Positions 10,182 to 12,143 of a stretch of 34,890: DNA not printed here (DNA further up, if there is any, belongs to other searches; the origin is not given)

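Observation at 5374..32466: Ten sigma-54 promoter matches, all intergenic and correctly oriented, tie a general-stress-type gene set to RpoN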

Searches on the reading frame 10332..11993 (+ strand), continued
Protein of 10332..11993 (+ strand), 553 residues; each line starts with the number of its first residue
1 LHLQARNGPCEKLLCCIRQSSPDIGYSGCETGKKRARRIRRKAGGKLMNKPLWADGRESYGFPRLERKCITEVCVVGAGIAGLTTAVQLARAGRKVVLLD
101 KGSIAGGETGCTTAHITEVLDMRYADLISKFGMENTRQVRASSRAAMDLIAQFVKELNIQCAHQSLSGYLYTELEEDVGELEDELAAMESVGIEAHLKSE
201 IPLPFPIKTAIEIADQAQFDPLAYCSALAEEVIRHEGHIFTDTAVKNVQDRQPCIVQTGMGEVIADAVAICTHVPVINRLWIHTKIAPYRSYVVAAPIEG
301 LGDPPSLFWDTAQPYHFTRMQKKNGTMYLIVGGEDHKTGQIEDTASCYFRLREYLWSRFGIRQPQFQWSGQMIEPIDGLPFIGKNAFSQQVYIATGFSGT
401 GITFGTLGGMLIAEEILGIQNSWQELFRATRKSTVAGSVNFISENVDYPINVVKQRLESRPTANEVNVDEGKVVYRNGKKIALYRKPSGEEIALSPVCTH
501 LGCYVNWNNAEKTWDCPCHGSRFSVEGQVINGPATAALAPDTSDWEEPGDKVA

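Call 11: find_homologous_proteins(query=window:10473-11993:+, max_evalue=1e-30)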
Query window:10473-11993:+ (506 aa): 7971 proteins with E <= 1e-30 among 8000 candidates; the best 120 are listed.
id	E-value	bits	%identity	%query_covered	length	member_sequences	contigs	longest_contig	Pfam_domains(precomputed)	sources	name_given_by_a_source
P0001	0.0e+0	1174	100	100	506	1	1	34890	PF01266.31,PF13450.13,PF00890.31,PF07992.21,PF03486.21,PF00355.33,PF01494.26,PF12831.14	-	-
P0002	1.5e-151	524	50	92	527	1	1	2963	PF01266.31,PF13450.13,PF07992.21,PF00355.33,PF12831.14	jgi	jgi:glycine/D-amino acid oxidase-like deaminating enzyme/nitrite reductase/ring-hydroxylating ferred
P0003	7.0e-151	522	48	96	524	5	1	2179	PF01946.24,PF01266.31,PF01593.31,PF13450.13,PF03486.21,PF00355.33,PF01494.26,PF12831.14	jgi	jgi:glycine/D-amino acid oxidase-like deaminating enzyme/nitrite reductase/ring-hydroxylating ferred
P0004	9.4e-150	518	47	97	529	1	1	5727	PF01266.31,PF13450.13,PF00355.33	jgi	jgi:glycine/D-amino acid oxidase-like deaminating enzyme/nitrite reductase/ring-hydroxylating ferred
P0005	1.7e-149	517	48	97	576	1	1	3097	PF01946.24,PF01266.31,PF13450.13,PF00890.31,PF13738.13,PF03486.21,PF00355.33,PF01494.26,PF12831.14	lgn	-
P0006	2.1e-149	517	47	99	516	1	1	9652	PF01266.31,PF13450.13,PF13738.13,PF00355.33,PF01494.26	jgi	jgi:glycine/D-amino acid oxidase-like deaminating enzyme/nitrite reductase/ring-hydroxylating ferred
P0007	3.7e-148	513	50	92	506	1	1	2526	PF01266.31,PF13450.13,PF00355.33,PF01494.26,PF12831.14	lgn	-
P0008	4.7e-148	513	47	97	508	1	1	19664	PF01946.24,PF01266.31,PF13450.13,PF00890.31,PF07992.21,PF00355.33,PF01494.26,PF12831.14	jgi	jgi:glycine/D-amino acid oxidase-like deaminating enzyme/nitrite reductase/ring-hydroxylating ferred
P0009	7.9e-148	512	47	100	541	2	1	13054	PF01266.31,PF13450.13,PF07992.21,PF00355.33,PF01494.26,PF12831.14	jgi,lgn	-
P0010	1.1e-147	511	47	97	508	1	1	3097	PF01266.31,PF13450.13,PF00890.31,PF07992.21,PF00355.33,PF01494.26,PF12831.14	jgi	jgi:glycine/D-amino acid oxidase-like deaminating enzyme/nitrite reductase/ring-hydroxylating ferred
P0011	1.3e-147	511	46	99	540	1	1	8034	PF01266.31,PF13450.13,PF00355.33,PF01494.26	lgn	-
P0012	1.6e-147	511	48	97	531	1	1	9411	PF01266.31,PF01593.31,PF13450.13,PF07992.21,PF13738.13,PF00355.33,PF01494.26,PF12831.14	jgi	jgi:glycine/D-amino acid oxidase-like deaminating enzyme/nitrite reductase/ring-hydroxylating ferred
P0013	2.2e-147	510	46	99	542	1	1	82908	PF01266.31,PF13450.13,PF00355.33,PF01494.26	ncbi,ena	-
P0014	2.7e-147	510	47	97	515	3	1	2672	PF01946.24,PF01266.31,PF13450.13,PF00890.31,PF07992.21,PF13738.13,PF00355.33,PF01494.26,PF12831.14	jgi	jgi:glycine/D-amino acid oxidase-like deaminating enzyme/nitrite reductase/ring-hydroxylating ferred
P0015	1.0e-146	508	47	96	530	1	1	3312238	PF01266.31,PF00355.33,PF12831.14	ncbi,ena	-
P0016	1.1e-146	508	48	97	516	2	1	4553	PF01266.31,PF01593.31,PF13450.13,PF00890.31,PF07992.21,PF00355.33,PF01494.26,PF12831.14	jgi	jgi:glycine/D-amino acid oxidase-like deaminating enzyme/nitrite reductase/ring-hydroxylating ferred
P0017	3.4e-146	506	47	97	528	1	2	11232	PF01266.31,PF13450.13,PF00355.33,PF01494.26,PF12831.14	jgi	jgi:glycine/D-amino acid oxidase-like deaminating enzyme/nitrite reductase/ring-hydroxylating ferred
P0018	5.2e-146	506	48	96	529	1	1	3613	PF01266.31,PF00355.33,PF12831.14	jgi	jgi:glycine/D-amino acid oxidase-like deaminating enzyme/nitrite reductase/ring-hydroxylating ferred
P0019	5.4e-146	506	48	94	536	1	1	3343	PF01266.31,PF01593.31,PF13450.13,PF00355.33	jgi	jgi:glycine/D-amino acid oxidase-like deaminating enzyme/nitrite reductase/ring-hydroxylating ferred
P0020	5.5e-146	506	48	96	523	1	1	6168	PF01266.31,PF13450.13,PF00355.33,PF01494.26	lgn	-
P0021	1.1e-145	505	46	99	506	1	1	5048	PF01266.31,PF13450.13,PF00890.31,PF00355.33,PF12831.14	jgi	jgi:glycine/D-amino acid oxidase-like deaminating enzyme/nitrite reductase/ring-hydroxylating ferred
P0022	1.2e-145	505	48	94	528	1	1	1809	PF01266.31,PF13450.13,PF07992.21,PF00355.33,PF12831.14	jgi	jgi:glycine/D-amino acid oxidase-like deaminating enzyme/nitrite reductase/ring-hydroxylating ferred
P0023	1.6e-145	504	46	99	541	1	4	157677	PF01266.31,PF13450.13,PF00890.31,PF00355.33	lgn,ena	-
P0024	2.0e-145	504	49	97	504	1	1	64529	PF01946.24,PF01266.31,PF13450.13,PF00355.33,PF12831.14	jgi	jgi:glycine/D-amino acid oxidase-like deaminating enzyme/nitrite reductase/ring-hydroxylating ferred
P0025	2.2e-145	504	48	96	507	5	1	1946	PF01946.24,PF01266.31,PF13450.13,PF00355.33,PF01494.26,PF12831.14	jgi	jgi:glycine/D-amino acid oxidase-like deaminating enzyme/nitrite reductase/ring-hydroxylating ferred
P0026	2.5e-145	503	46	97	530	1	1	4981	PF01266.31,PF01593.31,PF13450.13,PF00355.33,PF12831.14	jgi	jgi:glycine/D-amino acid oxidase-like deaminating enzyme/nitrite reductase/ring-hydroxylating ferred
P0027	3.6e-145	503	48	96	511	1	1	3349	PF01946.24,PF01266.31,PF13450.13,PF00355.33,PF12831.14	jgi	jgi:glycine/D-amino acid oxidase-like deaminating enzyme/nitrite reductase/ring-hydroxylating ferred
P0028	4.8e-145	503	49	98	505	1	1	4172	PF01266.31,PF13450.13,PF00355.33,PF12831.14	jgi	jgi:glycine/D-amino acid oxidase-like deaminating enzyme/nitrite reductase/ring-hydroxylating ferred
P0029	6.4e-145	502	47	97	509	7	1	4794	PF01266.31,PF13450.13,PF00890.31,PF00355.33,PF01494.26,PF12831.14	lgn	-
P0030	6.5e-145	502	46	97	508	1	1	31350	PF01266.31,PF13450.13,PF00890.31,PF00355.33,PF12831.14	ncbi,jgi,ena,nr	ncbi:MAG TPA: FAD-dependent oxidoreductase [Planctomycetota bacterium]|nr:FAD-dependent oxidoreducta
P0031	8.7e-145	502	47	97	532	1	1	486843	PF01266.31,PF13450.13,PF07992.21,PF00355.33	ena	-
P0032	9.1e-145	502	46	99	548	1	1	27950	PF01266.31,PF13450.13,PF00355.33,PF01494.26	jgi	jgi:glycine/D-amino acid oxidase-like deaminating enzyme/nitrite reductase/ring-hydroxylating ferred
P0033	1.6e-144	501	46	98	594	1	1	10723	PF01266.31,PF13450.13,PF00355.33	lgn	-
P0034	1.6e-144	501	48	97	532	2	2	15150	PF01266.31,PF13450.13,PF07992.21,PF00355.33,PF01494.26,PF12831.14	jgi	jgi:glycine/D-amino acid oxidase-like deaminating enzyme/nitrite reductase/ring-hydroxylating ferred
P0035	1.7e-144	501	48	97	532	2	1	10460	PF01266.31,PF13450.13,PF07992.21,PF00355.33,PF01494.26,PF12831.14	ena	-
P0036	1.8e-144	501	47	97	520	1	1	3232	PF01946.24,PF01266.31,PF13450.13,PF00890.31,PF07992.21,PF03486.21,PF00355.33,PF01494.26,PF12831.14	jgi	-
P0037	2.4e-144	500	47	96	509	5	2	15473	PF01266.31,PF13450.13,PF00890.31,PF07992.21,PF00355.33,PF01494.26,PF12831.14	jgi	jgi:glycine/D-amino acid oxidase-like deaminating enzyme/nitrite reductase/ring-hydroxylating ferred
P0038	2.5e-144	500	48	94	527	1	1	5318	PF01266.31,PF01593.31,PF13450.13,PF07992.21,PF00355.33,PF01494.26,PF12831.14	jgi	jgi:glycine/D-amino acid oxidase-like deaminating enzyme/nitrite reductase/ring-hydroxylating ferred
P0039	2.8e-144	500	47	97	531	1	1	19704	PF01946.24,PF01266.31,PF13450.13,PF00890.31,PF07992.21,PF03486.21,PF00355.33,PF01494.26,PF12831.14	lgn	-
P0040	3.9e-144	500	48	94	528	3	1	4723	PF01266.31,PF01593.31,PF13450.13,PF07992.21,PF00355.33,PF01494.26,PF12831.14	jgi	jgi:glycine/D-amino acid oxidase-like deaminating enzyme/nitrite reductase/ring-hydroxylating ferred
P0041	8.9e-144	498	47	96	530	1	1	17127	PF01946.24,PF01266.31,PF13450.13,PF00890.31,PF13738.13,PF00355.33,PF01494.26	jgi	-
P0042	1.1e-143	498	47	97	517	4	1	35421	PF01266.31,PF13450.13,PF00355.33,PF01494.26,PF12831.14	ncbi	-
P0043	1.1e-143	498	49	93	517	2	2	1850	PF01946.24,PF01266.31,PF13450.13,PF00890.31,PF07992.21,PF13738.13,PF03486.21,PF00355.33,PF01494.26,PF12831.14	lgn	-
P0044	1.6e-143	498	48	96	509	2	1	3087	PF01266.31,PF13450.13,PF00890.31,PF07992.21,PF00355.33,PF01494.26,PF12831.14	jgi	jgi:glycine/D-amino acid oxidase-like deaminating enzyme/nitrite reductase/ring-hydroxylating ferred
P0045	2.1e-143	497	47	97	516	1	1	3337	PF01266.31,PF13450.13,PF00890.31,PF00355.33,PF01494.26,PF12831.14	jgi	jgi:glycine/D-amino acid oxidase-like deaminating enzyme/nitrite reductase/ring-hydroxylating ferred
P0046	2.5e-143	497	47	94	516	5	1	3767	PF01946.24,PF01266.31,PF01593.31,PF13450.13,PF07992.21,PF13738.13,PF00355.33,PF01494.26,PF12831.14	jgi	jgi:glycine/D-amino acid oxidase-like deaminating enzyme/nitrite reductase/ring-hydroxylating ferred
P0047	3.9e-143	496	46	97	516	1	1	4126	PF01946.24,PF01266.31,PF01593.31,PF13450.13,PF00890.31,PF07992.21,PF13738.13,PF00355.33,PF01494.26,PF12831.14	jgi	jgi:glycine/D-amino acid oxidase-like deaminating enzyme/nitrite reductase/ring-hydroxylating ferred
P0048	7.3e-143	495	46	96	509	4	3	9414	PF01266.31,PF13450.13,PF00890.31,PF07992.21,PF00355.33,PF01494.26,PF12831.14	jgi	jgi:glycine/D-amino acid oxidase-like deaminating enzyme/nitrite reductase/ring-hydroxylating ferred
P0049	7.9e-143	495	45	97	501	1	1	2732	PF01266.31,PF13450.13,PF00890.31,PF07992.21,PF13738.13,PF03486.21,PF00355.33,PF01494.26,PF12831.14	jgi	jgi:glycine/D-amino acid oxidase-like deaminating enzyme/nitrite reductase/ring-hydroxylating ferred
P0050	9.6e-143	495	45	99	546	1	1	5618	PF01266.31,PF13450.13,PF00355.33,PF01494.26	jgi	-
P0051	1.0e-142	495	47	97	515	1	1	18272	PF01946.24,PF01266.31,PF13450.13,PF00890.31,PF07992.21,PF03486.21,PF00355.33,PF01494.26,PF12831.14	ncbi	-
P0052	1.5e-142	494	48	96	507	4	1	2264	PF01946.24,PF01266.31,PF13450.13,PF00355.33,PF01494.26,PF12831.14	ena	-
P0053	1.8e-142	494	47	96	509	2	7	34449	PF01266.31,PF13450.13,PF00890.31,PF00355.33,PF01494.26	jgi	jgi:glycine/D-amino acid oxidase-like deaminating enzyme/nitrite reductase/ring-hydroxylating ferred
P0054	2.0e-142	494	46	99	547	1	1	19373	PF01266.31,PF13450.13,PF00355.33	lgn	-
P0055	3.0e-142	493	46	97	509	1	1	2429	PF01266.31,PF01593.31,PF13450.13,PF00355.33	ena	-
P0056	8.9e-142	492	45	96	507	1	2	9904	PF01266.31,PF13450.13,PF00355.33,PF01494.26,PF12831.14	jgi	jgi:glycine/D-amino acid oxidase-like deaminating enzyme/nitrite reductase/ring-hydroxylating ferred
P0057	9.2e-142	492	47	97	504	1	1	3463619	PF01266.31,PF13450.13,PF00890.31,PF00355.33,PF01494.26,PF12831.14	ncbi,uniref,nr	ncbi:FAD-dependent oxidoreductase [Corallococcus macrosporus]|uniref:FAD-dependent oxidoreductase n=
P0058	1.9e-141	491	46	93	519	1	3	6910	PF01266.31,PF01593.31,PF00355.33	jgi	jgi:glycine/D-amino acid oxidase-like deaminating enzyme/nitrite reductase/ring-hydroxylating ferred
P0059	2.2e-141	490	44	99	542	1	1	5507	PF01266.31,PF00890.31,PF07992.21,PF13738.13,PF00355.33,PF12831.14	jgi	jgi:glycine/D-amino acid oxidase-like deaminating enzyme/nitrite reductase/ring-hydroxylating ferred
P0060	2.6e-141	490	46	98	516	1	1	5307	PF01946.24,PF01266.31,PF13450.13,PF00890.31,PF07992.21,PF00355.33,PF12831.14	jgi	-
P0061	2.9e-141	490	46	99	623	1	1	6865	PF01266.31,PF13450.13,PF00355.33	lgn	-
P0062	2.9e-141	490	47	97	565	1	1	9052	PF01266.31,PF00890.31,PF00355.33,PF12831.14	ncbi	-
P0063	5.5e-141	489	44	97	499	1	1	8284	PF01266.31,PF13450.13,PF00355.33,PF01494.26,PF12831.14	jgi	jgi:glycine/D-amino acid oxidase-like deaminating enzyme/nitrite reductase/ring-hydroxylating ferred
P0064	5.8e-141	489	47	97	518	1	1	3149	PF01946.24,PF01266.31,PF13450.13,PF07992.21,PF00355.33,PF01494.26,PF12831.14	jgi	jgi:glycine/D-amino acid oxidase-like deaminating enzyme/nitrite reductase/ring-hydroxylating ferred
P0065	6.2e-141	489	44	99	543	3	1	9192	PF01266.31,PF13450.13,PF00355.33,PF01494.26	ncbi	-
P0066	6.5e-141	489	46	97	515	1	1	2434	PF01946.24,PF01266.31,PF13450.13,PF00890.31,PF07992.21,PF00355.33,PF01494.26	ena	-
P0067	6.8e-141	489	48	97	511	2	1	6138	PF01946.24,PF01266.31,PF13450.13,PF07992.21,PF00355.33,PF01494.26,PF12831.14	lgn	-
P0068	7.8e-141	489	47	97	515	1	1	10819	PF01266.31,PF13450.13,PF00890.31,PF00355.33,PF01494.26,PF12831.14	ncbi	-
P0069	8.5e-141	489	46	98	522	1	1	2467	PF01266.31,PF13450.13,PF00355.33,PF01494.26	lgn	-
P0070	9.7e-141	488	46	96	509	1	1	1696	PF01266.31,PF13450.13,PF00890.31,PF00355.33,PF01494.26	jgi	jgi:glycine/D-amino acid oxidase-like deaminating enzyme/nitrite reductase/ring-hydroxylating ferred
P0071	1.0e-140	488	46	99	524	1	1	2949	PF01266.31,PF13450.13,PF00355.33,PF12831.14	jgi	jgi:glycine/D-amino acid oxidase-like deaminating enzyme/nitrite reductase/ring-hydroxylating ferred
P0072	1.1e-140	488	46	97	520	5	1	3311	PF01946.24,PF01266.31,PF13450.13,PF00355.33,PF01494.26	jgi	jgi:glycine/D-amino acid oxidase-like deaminating enzyme/nitrite reductase/ring-hydroxylating ferred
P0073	1.1e-140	488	46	97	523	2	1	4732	PF01266.31,PF13450.13,PF00355.33,PF01494.26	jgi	-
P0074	1.2e-140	488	45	97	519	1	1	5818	PF01946.24,PF01266.31,PF01593.31,PF13450.13,PF00355.33,PF01494.26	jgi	jgi:glycine/D-amino acid oxidase-like deaminating enzyme/nitrite reductase/ring-hydroxylating ferred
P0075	1.5e-140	488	46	97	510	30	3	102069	PF01266.31,PF13450.13,PF07992.21,PF00355.33,PF01494.26,PF12831.14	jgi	jgi:glycine/D-amino acid oxidase-like deaminating enzyme/nitrite reductase/ring-hydroxylating ferred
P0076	1.8e-140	487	46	97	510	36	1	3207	PF01266.31,PF13450.13,PF00355.33,PF12831.14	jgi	jgi:glycine/D-amino acid oxidase-like deaminating enzyme/nitrite reductase/ring-hydroxylating ferred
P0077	2.9e-140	487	46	97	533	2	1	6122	PF01946.24,PF01266.31,PF13450.13,PF00890.31,PF00355.33,PF01494.26,PF12831.14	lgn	-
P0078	3.2e-140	487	46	93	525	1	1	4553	PF01266.31,PF13450.13,PF00890.31,PF00355.33,PF01494.26,PF12831.14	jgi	jgi:glycine/D-amino acid oxidase-like deaminating enzyme/nitrite reductase/ring-hydroxylating ferred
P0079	4.4e-140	486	46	97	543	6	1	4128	PF01266.31,PF13450.13,PF00890.31,PF07992.21,PF00355.33,PF01494.26,PF12831.14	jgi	-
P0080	5.0e-140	486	45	98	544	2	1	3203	PF01266.31,PF13450.13,PF00355.33,PF01494.26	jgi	jgi:glycine/D-amino acid oxidase-like deaminating enzyme/nitrite reductase/ring-hydroxylating ferred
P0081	5.3e-140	486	47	97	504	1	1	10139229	PF01266.31,PF13450.13,PF00890.31,PF00355.33,PF01494.26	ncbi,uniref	ncbi:FAD-dependent oxidoreductase [Corallococcus exercitus]|uniref:FAD-dependent oxidoreductase n=1 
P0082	6.9e-140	486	46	96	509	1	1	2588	PF01266.31,PF00355.33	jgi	jgi:glycine/D-amino acid oxidase-like deaminating enzyme/nitrite reductase/ring-hydroxylating ferred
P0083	8.4e-140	485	48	93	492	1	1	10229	PF01266.31,PF13450.13,PF00355.33,PF12831.14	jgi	jgi:glycine/D-amino acid oxidase-like deaminating enzyme/nitrite reductase/ring-hydroxylating ferred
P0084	8.6e-140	485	47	93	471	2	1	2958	PF01266.31,PF13450.13,PF00890.31,PF13738.13,PF00355.33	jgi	jgi:glycine/D-amino acid oxidase-like deaminating enzyme/nitrite reductase/ring-hydroxylating ferred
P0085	8.6e-140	485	45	99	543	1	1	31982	PF01266.31,PF13450.13,PF00355.33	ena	-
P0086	8.8e-140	485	47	97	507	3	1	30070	PF01946.24,PF01266.31,PF13450.13,PF13738.13,PF00355.33,PF01494.26,PF12831.14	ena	-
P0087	1.1e-139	485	45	97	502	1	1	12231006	PF01266.31,PF13450.13,PF00890.31,PF03486.21,PF00355.33,PF01494.26,PF12831.14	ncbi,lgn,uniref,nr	ncbi:FAD-dependent oxidoreductase [Cystobacter fuscus]|uniref:FAD-dependent oxidoreductase n=1 Tax=C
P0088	1.4e-139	485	46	96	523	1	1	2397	PF01266.31,PF13450.13,PF00355.33,PF01494.26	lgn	-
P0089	1.8e-139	484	46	99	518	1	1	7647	PF01266.31,PF07992.21,PF03486.21,PF00355.33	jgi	jgi:glycine/D-amino acid oxidase-like deaminating enzyme/nitrite reductase/ring-hydroxylating ferred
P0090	2.7e-139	484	45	97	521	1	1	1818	PF01946.24,PF01266.31,PF13450.13,PF00890.31,PF00355.33,PF01494.26,PF12831.14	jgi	jgi:glycine/D-amino acid oxidase-like deaminating enzyme/nitrite reductase/ring-hydroxylating ferred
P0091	3.2e-139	483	46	96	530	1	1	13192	PF01266.31,PF13450.13,PF00355.33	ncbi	-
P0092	3.4e-139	483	46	96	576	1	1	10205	PF01266.31,PF13450.13,PF00355.33,PF01494.26,PF12831.14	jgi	jgi:glycine/D-amino acid oxidase-like deaminating enzyme/nitrite reductase/ring-hydroxylating ferred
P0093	3.5e-139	483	46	97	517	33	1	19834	PF01266.31,PF13450.13,PF00890.31,PF00355.33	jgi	jgi:glycine/D-amino acid oxidase-like deaminating enzyme/nitrite reductase/ring-hydroxylating ferred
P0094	3.7e-139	483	46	97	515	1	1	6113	PF01266.31,PF13450.13,PF00890.31,PF00355.33,PF01494.26,PF12831.14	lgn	-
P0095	3.8e-139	483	46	96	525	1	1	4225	PF01266.31,PF13450.13,PF13738.13,PF00355.33,PF01494.26,PF12831.14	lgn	-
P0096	4.8e-139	483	47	97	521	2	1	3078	PF01266.31,PF13450.13,PF00355.33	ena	-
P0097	5.0e-139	483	47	96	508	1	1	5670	PF01946.24,PF01266.31,PF13450.13,PF00890.31,PF07992.21,PF03486.21,PF00355.33,PF12831.14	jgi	jgi:glycine/D-amino acid oxidase-like deaminating enzyme/nitrite reductase/ring-hydroxylating ferred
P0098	5.0e-139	483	46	99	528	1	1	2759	PF01266.31,PF00355.33,PF12831.14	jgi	jgi:glycine/D-amino acid oxidase-like deaminating enzyme/nitrite reductase/ring-hydroxylating ferred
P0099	5.2e-139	483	47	97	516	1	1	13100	PF01266.31,PF13450.13,PF00355.33,PF12831.14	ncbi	-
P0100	5.3e-139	483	46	97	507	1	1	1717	PF01946.24,PF01266.31,PF13450.13,PF00890.31,PF00355.33,PF01494.26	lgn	-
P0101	5.5e-139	483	45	97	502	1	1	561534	PF01266.31,PF13450.13,PF00890.31,PF03486.21,PF00355.33,PF01494.26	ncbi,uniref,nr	ncbi:FAD-dependent oxidoreductase [Cystobacter ferrugineus]|uniref:(2Fe-2S)-binding protein n=1 Tax=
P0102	5.5e-139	483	46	100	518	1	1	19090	PF01266.31,PF13450.13,PF04820.21,PF00355.33,PF01494.26,PF12831.14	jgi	jgi:glycine/D-amino acid oxidase-like deaminating enzyme/nitrite reductase/ring-hydroxylating ferred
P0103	5.9e-139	482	46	97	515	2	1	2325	PF01266.31,PF13450.13,PF00890.31,PF07992.21,PF13738.13,PF00355.33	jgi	jgi:glycine/D-amino acid oxidase-like deaminating enzyme/nitrite reductase/ring-hydroxylating ferred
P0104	6.0e-139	482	47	97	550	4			PF01266.31,PF00355.33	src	-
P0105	8.4e-139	482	46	97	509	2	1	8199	PF01946.24,PF01266.31,PF01593.31,PF13450.13,PF00890.31,PF07992.21,PF13738.13,PF03486.21,PF00355.33,PF01494.26,PF12831.14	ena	-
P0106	9.3e-139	482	46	97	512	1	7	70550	PF01266.31,PF01593.31,PF13450.13,PF00890.31,PF00355.33,PF01494.26,PF12831.14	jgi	jgi:glycine/D-amino acid oxidase-like deaminating enzyme/nitrite reductase/ring-hydroxylating ferred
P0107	1.3e-138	481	45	97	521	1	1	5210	PF01266.31,PF13450.13,PF00355.33,PF12831.14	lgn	-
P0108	1.4e-138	481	47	96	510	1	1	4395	PF01946.24,PF01266.31,PF13450.13,PF00890.31,PF00355.33,PF01494.26,PF12831.14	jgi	jgi:glycine/D-amino acid oxidase-like deaminating enzyme/nitrite reductase/ring-hydroxylating ferred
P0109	1.9e-138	481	44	99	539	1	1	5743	PF01266.31,PF13450.13,PF00355.33,PF01494.26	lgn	-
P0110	2.0e-138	481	47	96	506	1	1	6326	PF01266.31,PF13450.13,PF13738.13,PF00355.33,PF01494.26,PF12831.14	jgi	jgi:glycine/D-amino acid oxidase-like deaminating enzyme/nitrite reductase/ring-hydroxylating ferred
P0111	2.2e-138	481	46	96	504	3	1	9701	PF01946.24,PF01266.31,PF13450.13,PF00890.31,PF07992.21,PF00355.33,PF01494.26,PF12831.14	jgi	jgi:glycine/D-amino acid oxidase-like deaminating enzyme/nitrite reductase/ring-hydroxylating ferred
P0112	2.4e-138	480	44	100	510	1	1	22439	PF01266.31,PF13450.13,PF00890.31,PF00355.33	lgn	-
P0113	2.7e-138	480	46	97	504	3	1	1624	PF01946.24,PF01266.31,PF13450.13,PF00890.31,PF13738.13,PF03486.21,PF00355.33,PF01494.26,PF12831.14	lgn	-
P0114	2.7e-138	480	46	91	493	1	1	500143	PF01266.31,PF13450.13,PF00890.31,PF03486.21,PF00355.33,PF01494.26,PF12831.14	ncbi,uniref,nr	ncbi:Iron-sulfur cluster-binding protein, Rieske family [Cystobacter fuscus DSM 2262]|uniref:Iron-su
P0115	2.7e-138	480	46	96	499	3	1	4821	PF01266.31,PF13450.13,PF00355.33,PF01494.26,PF12831.14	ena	-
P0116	2.9e-138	480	46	98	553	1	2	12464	PF01266.31,PF13450.13,PF00355.33,PF01494.26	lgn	-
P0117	3.1e-138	480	45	96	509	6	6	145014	PF01266.31,PF13450.13,PF00890.31,PF07992.21,PF00355.33,PF01494.26,PF12831.14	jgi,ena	jgi:glycine/D-amino acid oxidase-like deaminating enzyme/nitrite reductase/ring-hydroxylating ferred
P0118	3.2e-138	480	47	92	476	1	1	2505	PF01266.31,PF13450.13,PF00355.33,PF12831.14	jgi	jgi:glycine/D-amino acid oxidase-like deaminating enzyme/nitrite reductase/ring-hydroxylating ferred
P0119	3.2e-138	480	47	96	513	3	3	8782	PF01946.24,PF01266.31,PF13450.13,PF13738.13,PF03486.21,PF00355.33,PF01494.26,PF12831.14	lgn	-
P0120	3.3e-138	480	46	96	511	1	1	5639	PF01946.24,PF01266.31,PF13450.13,PF00890.31,PF13738.13,PF00355.33,PF01494.26,PF12831.14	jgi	jgi:glycine/D-amino acid oxidase-like deaminating enzyme/nitrite reductase/ring-hydroxylating ferred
